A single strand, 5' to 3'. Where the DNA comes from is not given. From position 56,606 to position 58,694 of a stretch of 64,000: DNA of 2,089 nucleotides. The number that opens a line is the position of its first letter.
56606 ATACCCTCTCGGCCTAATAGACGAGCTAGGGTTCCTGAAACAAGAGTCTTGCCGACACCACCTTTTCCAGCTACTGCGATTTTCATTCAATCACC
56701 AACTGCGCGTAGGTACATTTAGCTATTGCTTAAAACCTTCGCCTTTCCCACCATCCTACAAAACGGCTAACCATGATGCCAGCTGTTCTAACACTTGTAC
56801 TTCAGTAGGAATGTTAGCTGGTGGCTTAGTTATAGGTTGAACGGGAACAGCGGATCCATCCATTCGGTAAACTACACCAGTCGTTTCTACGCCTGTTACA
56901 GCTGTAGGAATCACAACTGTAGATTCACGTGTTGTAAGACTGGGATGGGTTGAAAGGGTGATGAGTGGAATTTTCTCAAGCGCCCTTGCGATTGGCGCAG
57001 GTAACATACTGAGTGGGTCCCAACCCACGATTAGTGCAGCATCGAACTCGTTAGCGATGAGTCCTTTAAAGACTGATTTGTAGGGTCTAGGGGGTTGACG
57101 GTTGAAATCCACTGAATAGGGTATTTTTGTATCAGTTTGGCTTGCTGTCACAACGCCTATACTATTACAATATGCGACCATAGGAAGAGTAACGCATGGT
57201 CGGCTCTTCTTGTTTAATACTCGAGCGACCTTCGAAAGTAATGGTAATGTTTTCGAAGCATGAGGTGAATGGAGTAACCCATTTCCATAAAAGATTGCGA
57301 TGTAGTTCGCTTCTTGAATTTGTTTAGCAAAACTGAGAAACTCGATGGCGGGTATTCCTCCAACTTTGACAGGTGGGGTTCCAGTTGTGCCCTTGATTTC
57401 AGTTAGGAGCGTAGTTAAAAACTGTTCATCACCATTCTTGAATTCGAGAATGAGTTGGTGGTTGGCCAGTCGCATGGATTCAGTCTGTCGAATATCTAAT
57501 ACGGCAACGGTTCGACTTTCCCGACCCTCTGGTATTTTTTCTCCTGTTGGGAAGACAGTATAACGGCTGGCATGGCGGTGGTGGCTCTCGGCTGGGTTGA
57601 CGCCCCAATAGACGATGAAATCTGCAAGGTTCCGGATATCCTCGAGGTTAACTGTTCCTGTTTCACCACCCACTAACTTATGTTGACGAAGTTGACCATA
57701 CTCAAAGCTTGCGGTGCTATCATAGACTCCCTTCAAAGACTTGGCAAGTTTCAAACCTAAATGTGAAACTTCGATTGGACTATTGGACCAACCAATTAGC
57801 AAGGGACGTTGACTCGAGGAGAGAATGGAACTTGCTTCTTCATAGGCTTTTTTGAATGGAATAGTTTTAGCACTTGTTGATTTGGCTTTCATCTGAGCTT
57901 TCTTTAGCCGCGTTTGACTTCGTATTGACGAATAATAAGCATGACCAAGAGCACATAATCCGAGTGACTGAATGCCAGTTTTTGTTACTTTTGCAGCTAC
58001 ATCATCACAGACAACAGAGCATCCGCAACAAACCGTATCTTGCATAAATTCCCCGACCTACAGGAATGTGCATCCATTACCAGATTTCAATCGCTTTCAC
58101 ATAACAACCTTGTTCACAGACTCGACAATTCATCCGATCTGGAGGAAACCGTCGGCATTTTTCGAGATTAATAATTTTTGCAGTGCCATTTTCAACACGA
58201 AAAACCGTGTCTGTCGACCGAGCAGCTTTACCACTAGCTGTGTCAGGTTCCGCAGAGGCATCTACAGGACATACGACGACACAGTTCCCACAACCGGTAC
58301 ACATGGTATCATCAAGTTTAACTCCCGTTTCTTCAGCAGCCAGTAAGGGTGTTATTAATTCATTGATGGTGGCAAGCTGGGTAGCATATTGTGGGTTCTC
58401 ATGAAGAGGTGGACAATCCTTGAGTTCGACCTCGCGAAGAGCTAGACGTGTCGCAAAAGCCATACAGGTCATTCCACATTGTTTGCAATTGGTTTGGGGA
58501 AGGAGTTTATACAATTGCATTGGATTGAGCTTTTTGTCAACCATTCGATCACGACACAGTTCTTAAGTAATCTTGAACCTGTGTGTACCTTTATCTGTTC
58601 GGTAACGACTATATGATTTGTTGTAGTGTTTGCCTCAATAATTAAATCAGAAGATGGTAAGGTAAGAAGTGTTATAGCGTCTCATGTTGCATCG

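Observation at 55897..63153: Divergent redox island: [FeS protein, FwdB-like, CooC] facing [HdrA-MvhD fusion, 8-cluster polyferredoxin], with a convergent FwdD-like gene and no FwdA/FwdC or HdrB/HdrC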

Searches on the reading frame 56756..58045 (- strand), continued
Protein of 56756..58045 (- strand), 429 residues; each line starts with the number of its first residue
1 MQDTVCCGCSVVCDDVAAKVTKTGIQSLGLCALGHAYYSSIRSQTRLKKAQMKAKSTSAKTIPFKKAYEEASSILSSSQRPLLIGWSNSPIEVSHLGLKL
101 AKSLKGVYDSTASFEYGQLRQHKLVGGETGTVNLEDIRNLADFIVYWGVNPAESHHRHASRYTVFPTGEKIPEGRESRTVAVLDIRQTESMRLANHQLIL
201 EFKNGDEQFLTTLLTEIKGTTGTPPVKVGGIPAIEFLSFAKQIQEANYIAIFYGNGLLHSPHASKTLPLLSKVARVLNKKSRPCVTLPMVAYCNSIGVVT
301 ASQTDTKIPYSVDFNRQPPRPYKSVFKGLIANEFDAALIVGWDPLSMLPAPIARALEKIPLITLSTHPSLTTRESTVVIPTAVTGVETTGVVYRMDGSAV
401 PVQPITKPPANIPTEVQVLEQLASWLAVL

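Call 85: search_protein_families(library=ncbifam, proteins=[L030:15601-16797:+, L030:16879-18213:+, L030:10292-11104:+, L030:18271-19077:+], max_evalue=1e-10)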
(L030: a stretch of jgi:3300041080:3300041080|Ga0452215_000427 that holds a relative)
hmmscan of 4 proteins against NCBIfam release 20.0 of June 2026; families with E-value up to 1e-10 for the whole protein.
L030:15601-16797:+ (398 aa): 6 families
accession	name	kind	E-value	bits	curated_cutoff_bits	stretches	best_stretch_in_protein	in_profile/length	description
NF003375.0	PRK04452.1-1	subfamily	2.7e-156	521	488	1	48-393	85-441/442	acetyl-CoA decarbonylase/synthase complex subunit delta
TIGR00381.1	cdhD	equivalog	9.7e-134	446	252.9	1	14-382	6-380/389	CO dehydrogenase/acetyl-CoA synthase subunit delta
NF003378.0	PRK04452.1-4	subfamily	3.3e-120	401.5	634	1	15-391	10-382/384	acetyl-CoA decarbonylase/synthase complex subunit delta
NF003376.0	PRK04452.1-2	subfamily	2.5e-79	266.4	280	1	67-376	4-312/313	acetyl-CoA decarbonylase/synthase complex subunit delta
NF003377.0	PRK04452.1-3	subfamily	3.9e-68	230.4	527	1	66-380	3-317/432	acetyl-CoA decarbonylase/synthase complex subunit delta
NF040759.1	WLP_AcsD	exception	4.3e-51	174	430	1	67-375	2-311/312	acetyl-CoA decarbonylase/synthase complex subunit delta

L030:16879-18213:+ (444 aa): 3 families
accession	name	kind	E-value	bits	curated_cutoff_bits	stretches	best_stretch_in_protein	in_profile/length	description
NF003195.0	PRK04165.1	equivalog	3.6e-150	500.8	306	1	1-438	26-445/450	acetyl-CoA decarbonylase/synthase complex subunit gamma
NF043039.1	HgcAB_like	equivalog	2e-26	93.5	285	1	314-440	13-139/350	HgcAB-like fusion protein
NF040863.1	HgcA_corrinoid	equivalog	6.2e-19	68.3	275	1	316-440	29-153/325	mercury methylation corrinoid protein HgcA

L030:10292-11104:+ (270 aa): 2 families
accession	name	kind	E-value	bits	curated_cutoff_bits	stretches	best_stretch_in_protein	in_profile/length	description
TIGR01969.1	minD_arch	subfamily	4.2e-15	55.6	201.75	0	128-265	94-230/251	cell division ATPase MinD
NF041546.1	ParA_partition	equivalog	1e-11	44.8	180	0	12-60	6-54/203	ParA family partition ATPase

L030:18271-19077:+ (268 aa): 4 families
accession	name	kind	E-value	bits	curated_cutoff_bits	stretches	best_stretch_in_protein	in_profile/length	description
TIGR01969.1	minD_arch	subfamily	7.5e-18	64.6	201.75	0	119-253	97-230/251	cell division ATPase MinD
TIGR01968.1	minD_bact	equivalog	7e-15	55.1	212.9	0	83-250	61-233/261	septum site-determining protein MinD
NF041546.1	ParA_partition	equivalog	4.9e-13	49.1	180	0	9-47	5-42/203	ParA family partition ATPase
TIGR03371.1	cellulose_yhjQ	equivalog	4.7e-11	42.6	157.85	0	9-251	7-239/246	cellulose biosynthesis protein BcsQ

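Call 87: list_cluster_members(proteins=[P0091, P0102, P0112, P0136, P0145, P0095, P0097, P0101, P0106, P0116])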
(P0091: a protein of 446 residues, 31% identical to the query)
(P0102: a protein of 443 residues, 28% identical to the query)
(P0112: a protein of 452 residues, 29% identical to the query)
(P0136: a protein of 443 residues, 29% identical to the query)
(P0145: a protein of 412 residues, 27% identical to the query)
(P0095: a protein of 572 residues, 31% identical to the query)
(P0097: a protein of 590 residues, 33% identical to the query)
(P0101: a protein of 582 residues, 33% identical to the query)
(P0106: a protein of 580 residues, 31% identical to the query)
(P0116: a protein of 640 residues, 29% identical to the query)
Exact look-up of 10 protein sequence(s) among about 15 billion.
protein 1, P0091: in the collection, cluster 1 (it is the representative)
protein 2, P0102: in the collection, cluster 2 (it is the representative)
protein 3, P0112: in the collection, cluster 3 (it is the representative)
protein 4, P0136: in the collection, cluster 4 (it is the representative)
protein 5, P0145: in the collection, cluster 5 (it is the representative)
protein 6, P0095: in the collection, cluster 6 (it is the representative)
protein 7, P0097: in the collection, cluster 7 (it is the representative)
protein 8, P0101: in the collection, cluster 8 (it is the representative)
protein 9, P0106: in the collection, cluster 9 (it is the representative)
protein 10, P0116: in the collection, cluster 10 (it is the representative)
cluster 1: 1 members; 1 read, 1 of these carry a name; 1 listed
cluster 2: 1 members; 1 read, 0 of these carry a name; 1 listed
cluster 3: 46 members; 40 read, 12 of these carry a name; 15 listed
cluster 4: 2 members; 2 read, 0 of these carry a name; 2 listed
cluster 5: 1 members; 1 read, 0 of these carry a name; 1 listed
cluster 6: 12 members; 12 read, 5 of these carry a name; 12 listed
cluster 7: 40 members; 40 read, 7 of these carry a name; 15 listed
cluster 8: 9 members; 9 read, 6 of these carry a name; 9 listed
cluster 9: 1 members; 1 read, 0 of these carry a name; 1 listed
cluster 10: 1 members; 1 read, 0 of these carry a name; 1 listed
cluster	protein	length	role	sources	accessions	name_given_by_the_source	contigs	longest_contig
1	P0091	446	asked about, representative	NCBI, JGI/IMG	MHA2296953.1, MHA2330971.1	MAG: formylmethanofuran dehydrogenase subunit B [Candidatus Hodarchaeales archaeon] | formylmethanofuran dehydrogenase subunit B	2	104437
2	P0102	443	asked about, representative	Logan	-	-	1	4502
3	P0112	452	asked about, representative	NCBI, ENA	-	-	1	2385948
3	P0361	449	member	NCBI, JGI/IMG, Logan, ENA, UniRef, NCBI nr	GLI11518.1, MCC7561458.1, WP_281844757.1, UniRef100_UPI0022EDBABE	tungsten-containing formylmethanofuran dehydrogenase 2 subunit B [Methanobrevibacter ... | formylmethanofuran dehydrogenase subunit B n=1 Tax=Methanobrevibacter arboriphilus ... | formylmethanofuran dehydrogenase subunit B [Methanobrevibacter arboriphilus]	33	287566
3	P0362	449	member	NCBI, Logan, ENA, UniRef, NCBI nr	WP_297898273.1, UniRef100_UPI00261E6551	formylmethanofuran dehydrogenase subunit B [Methanobrevibacter sp.] | formylmethanofuran dehydrogenase subunit B n=1 Tax=Methanobrevibacter sp. TaxID=66852 ... | formylmethanofuran dehydrogenase subunit B [uncultured Methanobrevibacter sp.]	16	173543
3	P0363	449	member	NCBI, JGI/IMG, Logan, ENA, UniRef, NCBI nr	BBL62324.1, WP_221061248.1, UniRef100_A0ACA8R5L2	formylmethanofuran dehydrogenase subunit B [Methanobrevibacter arboriphilus] | formylmethanofuran dehydrogenase subunit B | Tungsten-containing formylmethanofuran dehydrogenase 2 subunit B n=1 ...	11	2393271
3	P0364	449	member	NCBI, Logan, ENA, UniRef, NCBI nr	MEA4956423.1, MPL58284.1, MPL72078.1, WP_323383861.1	hypothetical protein SDC9_17858 [bioreactor metagenome] | Molybdopterin oxidoreductase domain-containing protein n=1 Tax=bioreactor metagenome ... | formylmethanofuran dehydrogenase subunit B [Methanobrevibacter sp.]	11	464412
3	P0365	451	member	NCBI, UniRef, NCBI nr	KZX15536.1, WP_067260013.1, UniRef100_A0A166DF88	formate dehydrogenase, nitrate-inducible, major subunit precursor [Methanobrevibacter ... | Formate dehydrogenase, nitrate-inducible, major subunit n=1 Tax=Methanobrevibacter ... | formylmethanofuran dehydrogenase subunit B [Methanobrevibacter cuticularis]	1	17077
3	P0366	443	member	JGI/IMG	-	formylmethanofuran dehydrogenase subunit B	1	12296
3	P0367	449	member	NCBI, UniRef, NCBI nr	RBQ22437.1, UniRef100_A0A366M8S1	Formate dehydrogenase subunit alpha [Candidatus Methanobinarius endosymbioticus] | Formate dehydrogenase subunit alpha n=1 Tax=Candidatus Methanobinarius endosymbioticus ...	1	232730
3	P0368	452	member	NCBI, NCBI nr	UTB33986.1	MAG: formylmethanofuran dehydrogenase subunit B [Methanobacterium sp. ERen5]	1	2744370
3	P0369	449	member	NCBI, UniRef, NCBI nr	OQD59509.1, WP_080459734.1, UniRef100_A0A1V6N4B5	formylmethanofuran dehydrogenase, subunit B [Methanobrevibacter arboriphilus JCM 13429 = ... | Formylmethanofuran dehydrogenase, subunit B n=1 Tax=Methanobrevibacter arboriphilus JCM ... | formylmethanofuran dehydrogenase subunit B [Methanobrevibacter arboriphilus]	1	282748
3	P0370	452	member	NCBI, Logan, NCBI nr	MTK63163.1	MAG: formylmethanofuran dehydrogenase subunit B [Methanobacterium sp.] | formylmethanofuran dehydrogenase subunit B [Methanobacterium sp.]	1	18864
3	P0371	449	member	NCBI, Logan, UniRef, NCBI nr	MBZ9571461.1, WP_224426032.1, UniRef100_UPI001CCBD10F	formylmethanofuran dehydrogenase subunit B [Methanobrevibacter sp. TMH8] | formylmethanofuran dehydrogenase subunit B n=1 Tax=Methanobrevibacter sp. TMH8 ...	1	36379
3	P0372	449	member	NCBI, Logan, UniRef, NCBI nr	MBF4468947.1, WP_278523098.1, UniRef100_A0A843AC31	MAG: formylmethanofuran dehydrogenase subunit B [Methanobrevibacter arboriphilus] | Formylmethanofuran dehydrogenase subunit B n=1 Tax=Methanobrevibacter arboriphilus ... | formylmethanofuran dehydrogenase subunit B [Methanobrevibacter arboriphilus]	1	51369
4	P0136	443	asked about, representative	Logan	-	-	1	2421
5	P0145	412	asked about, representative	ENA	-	-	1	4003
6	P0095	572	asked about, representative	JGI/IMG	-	-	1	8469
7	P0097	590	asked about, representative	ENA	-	-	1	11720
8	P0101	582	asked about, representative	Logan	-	-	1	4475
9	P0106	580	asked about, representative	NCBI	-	-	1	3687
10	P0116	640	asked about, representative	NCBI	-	-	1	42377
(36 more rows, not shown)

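Call 88: find_encoding_contigs(protein=P0091, flank=8000, max_places=2)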
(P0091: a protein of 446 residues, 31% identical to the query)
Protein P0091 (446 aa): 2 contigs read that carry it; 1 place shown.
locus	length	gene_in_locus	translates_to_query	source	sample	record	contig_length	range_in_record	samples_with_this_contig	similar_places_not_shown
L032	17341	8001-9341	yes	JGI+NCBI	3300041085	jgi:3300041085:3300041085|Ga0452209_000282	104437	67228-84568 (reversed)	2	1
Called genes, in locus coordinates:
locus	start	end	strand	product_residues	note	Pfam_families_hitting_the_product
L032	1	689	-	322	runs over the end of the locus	PF00294:PfkB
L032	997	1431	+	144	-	PF03259:Robl_LC7 (weak)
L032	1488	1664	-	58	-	-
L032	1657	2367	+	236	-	-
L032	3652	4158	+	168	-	PF03439:Spt5-NGN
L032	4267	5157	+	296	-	PF00466:Ribosomal_L10, PF17777:RL10P_insert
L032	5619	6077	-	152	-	-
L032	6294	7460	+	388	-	PF01913:FTR, PF02741:FTR_C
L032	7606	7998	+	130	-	PF01568:Molydop_binding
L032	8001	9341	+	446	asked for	PF00384:Molybdopterin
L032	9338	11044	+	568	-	PF07969:Amidohydro_3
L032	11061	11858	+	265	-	PF01493:GXGXG (weak)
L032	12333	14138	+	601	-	-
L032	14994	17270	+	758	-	-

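Call 89: find_encoding_contigs(protein=P0051, flank=10000, max_places=2)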
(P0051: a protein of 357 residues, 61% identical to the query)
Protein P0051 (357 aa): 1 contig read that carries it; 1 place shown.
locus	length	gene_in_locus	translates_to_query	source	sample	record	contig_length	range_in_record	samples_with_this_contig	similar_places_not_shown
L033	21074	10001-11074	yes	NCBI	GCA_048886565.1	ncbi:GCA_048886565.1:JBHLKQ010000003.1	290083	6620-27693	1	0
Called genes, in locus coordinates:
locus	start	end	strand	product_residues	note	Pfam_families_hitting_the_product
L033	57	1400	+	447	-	PF07690:MFS_1, PF13347:MFS_2, PF03209:PUCC (weak)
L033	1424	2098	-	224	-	PF01983:CofC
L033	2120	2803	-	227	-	PF01694:Rhomboid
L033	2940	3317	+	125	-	PF01568:Molydop_binding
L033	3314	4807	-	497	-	PF12838:Fer4_7 (weak), PF00037:Fer4 (weak), PF14697:Fer4_21 (weak), PF12838:Fer4_7 (weak), PF13237:Fer4_10 (weak), PF12838:Fer4_7 (weak), PF13187:Fer4_9 (weak), PF00037:Fer4 (weak), +6 more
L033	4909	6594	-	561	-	-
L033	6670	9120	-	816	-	PF00890:FAD_binding_2 (weak), PF01266:DAO (weak), PF12831:FAD_oxidored, PF13450:NAD_binding_8, PF07992:Pyr_redox_2, PF12838:Fer4_7, PF13237:Fer4_10, PF02662:FlpD, +12 more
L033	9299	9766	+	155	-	PF04060:FeS, PF13237:Fer4_10 (faint), PF12837:Fer4_6 (faint), PF12838:Fer4_7 (weak), PF14697:Fer4_21 (weak), PF00037:Fer4, PF12797:Fer4_2 (weak)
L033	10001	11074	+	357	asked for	-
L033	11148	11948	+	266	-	PF00142:Fer4_NifH (faint), PF01656:CbiA, PF02374:ArsA_ATPase (weak), PF10609:ParA (faint), PF13614:AAA_31 (weak)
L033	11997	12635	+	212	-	PF07298:NnrU (weak), PF04140:ICMT (faint), PF04191:PEMT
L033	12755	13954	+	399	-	PF01979:Amidohydro_1, PF07969:Amidohydro_3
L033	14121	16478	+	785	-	PF13183:Fer4_8 (faint), PF03063:Prismane, PF12837:Fer4_6 (faint), PF13187:Fer4_9 (weak), PF13237:Fer4_10 (weak)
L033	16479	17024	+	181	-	PF02552:CO_dh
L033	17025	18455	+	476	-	PF03598:CdhC, PF19436:ACS_CODH_B_C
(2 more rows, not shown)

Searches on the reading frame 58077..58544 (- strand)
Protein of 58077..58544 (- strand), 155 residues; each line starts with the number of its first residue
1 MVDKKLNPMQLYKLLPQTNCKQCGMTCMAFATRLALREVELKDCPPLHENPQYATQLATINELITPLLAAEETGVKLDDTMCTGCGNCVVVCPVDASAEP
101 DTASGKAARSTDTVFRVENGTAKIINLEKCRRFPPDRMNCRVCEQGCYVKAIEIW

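Call 4: search_protein_families(library=pfam, proteins=[window:58077-58544:-], max_evalue=0.01)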
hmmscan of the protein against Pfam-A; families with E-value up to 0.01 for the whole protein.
window:58077-58544:- (155 aa): 13 families
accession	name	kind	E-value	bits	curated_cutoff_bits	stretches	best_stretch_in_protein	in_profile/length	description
PF04060.18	FeS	-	4.4e-12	46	23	1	15-46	1-33/33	Putative Fe-S cluster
PF12838.12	Fer4_7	-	8.6e-08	33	27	1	19-96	4-52/52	4Fe-4S dicluster domain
PF00037.32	Fer4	-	4.6e-07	29.8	21.1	1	76-96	2-22/24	4Fe-4S binding domain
PF12837.12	Fer4_6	-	1.8e-05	24.9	25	1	78-96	5-23/24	4Fe-4S binding domain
PF12797.12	Fer4_2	-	4e-05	23.7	24.5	1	75-94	3-22/22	4Fe-4S binding domain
PF14697.11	Fer4_21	-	5.6e-05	23.6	35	1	70-95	29-55/59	4Fe-4S dicluster domain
PF13237.11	Fer4_10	-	0.00012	22.4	25.5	1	75-147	2-52/53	4Fe-4S dicluster domain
PF25160.1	LdpA_Fe-S-bd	-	0.00014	22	27.6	1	64-96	12-42/49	LdpA Fe-S cluster-binding domain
PF13484.11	Fer4_16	-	0.0008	20.6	30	1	82-147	2-63/66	4Fe-4S double cluster binding domain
PF13534.11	Fer4_17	-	0.00093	20.1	22.2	1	19-95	1-59/61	4Fe-4S dicluster domain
PF12798.12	Fer4_3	-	0.0011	20.1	27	1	82-96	1-15/15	4Fe-4S binding domain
PF13183.11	Fer4_8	-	0.0012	19.7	27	1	18-95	3-67/68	4Fe-4S dicluster domain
PF17179.9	Fer4_22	-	0.0096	17.2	27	1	76-95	75-94/95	4Fe-4S dicluster domain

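Call 5: search_protein_families(library=ncbifam, proteins=[window:58077-58544:-], max_evalue=0.001)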
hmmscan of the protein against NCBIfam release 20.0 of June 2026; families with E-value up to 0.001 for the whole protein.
window:58077-58544:- (155 aa): 17 families
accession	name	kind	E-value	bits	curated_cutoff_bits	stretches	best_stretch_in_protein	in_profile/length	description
NF003195.0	PRK04165.1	equivalog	3.3e-17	62.5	306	1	4-75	1-68/450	acetyl-CoA decarbonylase/synthase complex subunit gamma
TIGR01944.1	rnfB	subfamily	5e-11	42.5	68.7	1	10-96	39-129/190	RnfABCDGE type electron transport complex subunit B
NF005415.0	PRK06991.1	equivalog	7.4e-08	32.4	281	1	11-96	11-101/284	electron transport complex subunit RsxB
NF003475.0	PRK05113.1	equivalog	1e-07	32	203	1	10-97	39-130/190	electron transport complex subunit RsxB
NF006446.0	PRK08764.1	equivalog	3.9e-07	30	220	1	11-96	12-102/139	Rnf electron transport complex subunit RnfB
NF040864.1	HgcB_ferredoxin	equivalog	3.9e-05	23.4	99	1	74-154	8-63/93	mercury methylation ferredoxin HgcB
NF058577.1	FdxA_fam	equivalog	4.3e-05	23.6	65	1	72-96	28-52/52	4Fe-4S ferredoxin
NF040763.1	FeFe_hydrog_A6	exception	4.5e-05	22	765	1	72-103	180-211/571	NADH-dependent [FeFe] hydrogenase, group A6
NF041778.1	hetero_SS_HdrA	equivalog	0.00012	20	1400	1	80-153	246-316/771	ferredoxin:CoB-CoM heterodisulfide reductase subunit HdrA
NF041836.1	rnfB_Methano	equivalog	0.00013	21.5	445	0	11-45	43-78/265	Rnf electron transport complex subunit RnfB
NF040770.1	hetero_SS_HdrA2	exception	0.00016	19.9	1100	1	78-153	238-306/777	CoB-CoM heterodisulfide reductase HdrA2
NF040762.1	Hydr_FeFe_Clost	exception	0.0002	20.2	900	1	70-99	177-206/572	ferredoxin hydrogenase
TIGR02179.1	PorD_KorD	subfamily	0.00022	21.2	60.05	0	71-96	46-71/78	2-oxoacid:acceptor oxidoreductase, delta subunit, pyruvate/2-ketoisovalerate family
NF005505.0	PRK07118.1-4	equivalog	0.0003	20.4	378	0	11-45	43-78/265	Fe-S cluster domain-containing protein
TIGR03336.1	IOR_alpha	equivalog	0.00037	18.9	650.9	1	58-96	557-594/595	indolepyruvate ferredoxin oxidoreductase subunit alpha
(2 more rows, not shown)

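Call 27: search_solved_structures(query=window:58077-58544:-, max_evalue=0.01, show_alignments=2)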
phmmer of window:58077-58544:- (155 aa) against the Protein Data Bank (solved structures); distinct sequences matched with E-value up to 0.01: 17.
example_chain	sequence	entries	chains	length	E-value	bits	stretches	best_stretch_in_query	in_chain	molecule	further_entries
9sfi_U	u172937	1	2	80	2.6e-11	47.2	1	80-130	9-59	4Fe-4S binding protein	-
5t5i_G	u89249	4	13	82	4.1e-10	43.3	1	74-131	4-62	Tungsten formylmethanofuran dehydrogenase subunit fwdG | Tungsten formylmethanofuran dehydrogenase, subunit G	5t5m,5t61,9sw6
5t5i_F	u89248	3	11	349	5.6e-08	36.3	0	71-99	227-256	Tungsten formylmethanofuran dehydrogenase subunit fwdF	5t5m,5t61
9sw6_H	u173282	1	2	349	2.9e-07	34.1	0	71-103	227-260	Tungsten formylmethanofuran dehydrogenase, subunit F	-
7bkb_L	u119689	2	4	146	3.7e-07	33.7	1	76-127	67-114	Formylmethanofuran dehydrogenase, subunit G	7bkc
4djd_C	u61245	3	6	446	8.9e-07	32.5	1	6-79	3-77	Corrinoid/iron-sulfur protein large subunit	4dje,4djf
9fzy_F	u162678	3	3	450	4.9e-06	30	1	7-53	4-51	Corrinoid iron-sulfur protein large subunit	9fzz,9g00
2h9a_A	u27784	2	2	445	9.6e-06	29.1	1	6-52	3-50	Carbon monoxide dehydrogenase corrinoid/iron-sulfur protein, gamma subunit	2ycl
4c1n_A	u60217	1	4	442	1e-05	29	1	7-52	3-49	CARBON MONOXIDE DEHYDROGENASE CORRINOID/IRON-SULFUR PROTEIN, GAMMA SUBUNIT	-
8ahx_B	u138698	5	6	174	0.00053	23.4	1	10-97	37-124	Ion-translocating oxidoreductase complex subunit B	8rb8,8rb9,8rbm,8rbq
9ojn_A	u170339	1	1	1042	0.0038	20.7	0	62-96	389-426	Iron-sulfur-binding reductase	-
5odc_A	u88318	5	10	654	0.0043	20.5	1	77-105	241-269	Heterodisulfide reductase, subunit A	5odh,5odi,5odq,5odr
9sfi_T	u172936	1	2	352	0.0051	20.2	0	71-96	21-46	4Fe-4S ferredoxin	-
7bkb_K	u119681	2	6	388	0.0056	20.1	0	68-97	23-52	Formylmethanofuran dehydrogenase, subunit F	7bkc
8rvv_A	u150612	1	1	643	0.0066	19.9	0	76-98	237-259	H(2):CoB-CoM heterodisulfide,ferredoxin reductase subunit A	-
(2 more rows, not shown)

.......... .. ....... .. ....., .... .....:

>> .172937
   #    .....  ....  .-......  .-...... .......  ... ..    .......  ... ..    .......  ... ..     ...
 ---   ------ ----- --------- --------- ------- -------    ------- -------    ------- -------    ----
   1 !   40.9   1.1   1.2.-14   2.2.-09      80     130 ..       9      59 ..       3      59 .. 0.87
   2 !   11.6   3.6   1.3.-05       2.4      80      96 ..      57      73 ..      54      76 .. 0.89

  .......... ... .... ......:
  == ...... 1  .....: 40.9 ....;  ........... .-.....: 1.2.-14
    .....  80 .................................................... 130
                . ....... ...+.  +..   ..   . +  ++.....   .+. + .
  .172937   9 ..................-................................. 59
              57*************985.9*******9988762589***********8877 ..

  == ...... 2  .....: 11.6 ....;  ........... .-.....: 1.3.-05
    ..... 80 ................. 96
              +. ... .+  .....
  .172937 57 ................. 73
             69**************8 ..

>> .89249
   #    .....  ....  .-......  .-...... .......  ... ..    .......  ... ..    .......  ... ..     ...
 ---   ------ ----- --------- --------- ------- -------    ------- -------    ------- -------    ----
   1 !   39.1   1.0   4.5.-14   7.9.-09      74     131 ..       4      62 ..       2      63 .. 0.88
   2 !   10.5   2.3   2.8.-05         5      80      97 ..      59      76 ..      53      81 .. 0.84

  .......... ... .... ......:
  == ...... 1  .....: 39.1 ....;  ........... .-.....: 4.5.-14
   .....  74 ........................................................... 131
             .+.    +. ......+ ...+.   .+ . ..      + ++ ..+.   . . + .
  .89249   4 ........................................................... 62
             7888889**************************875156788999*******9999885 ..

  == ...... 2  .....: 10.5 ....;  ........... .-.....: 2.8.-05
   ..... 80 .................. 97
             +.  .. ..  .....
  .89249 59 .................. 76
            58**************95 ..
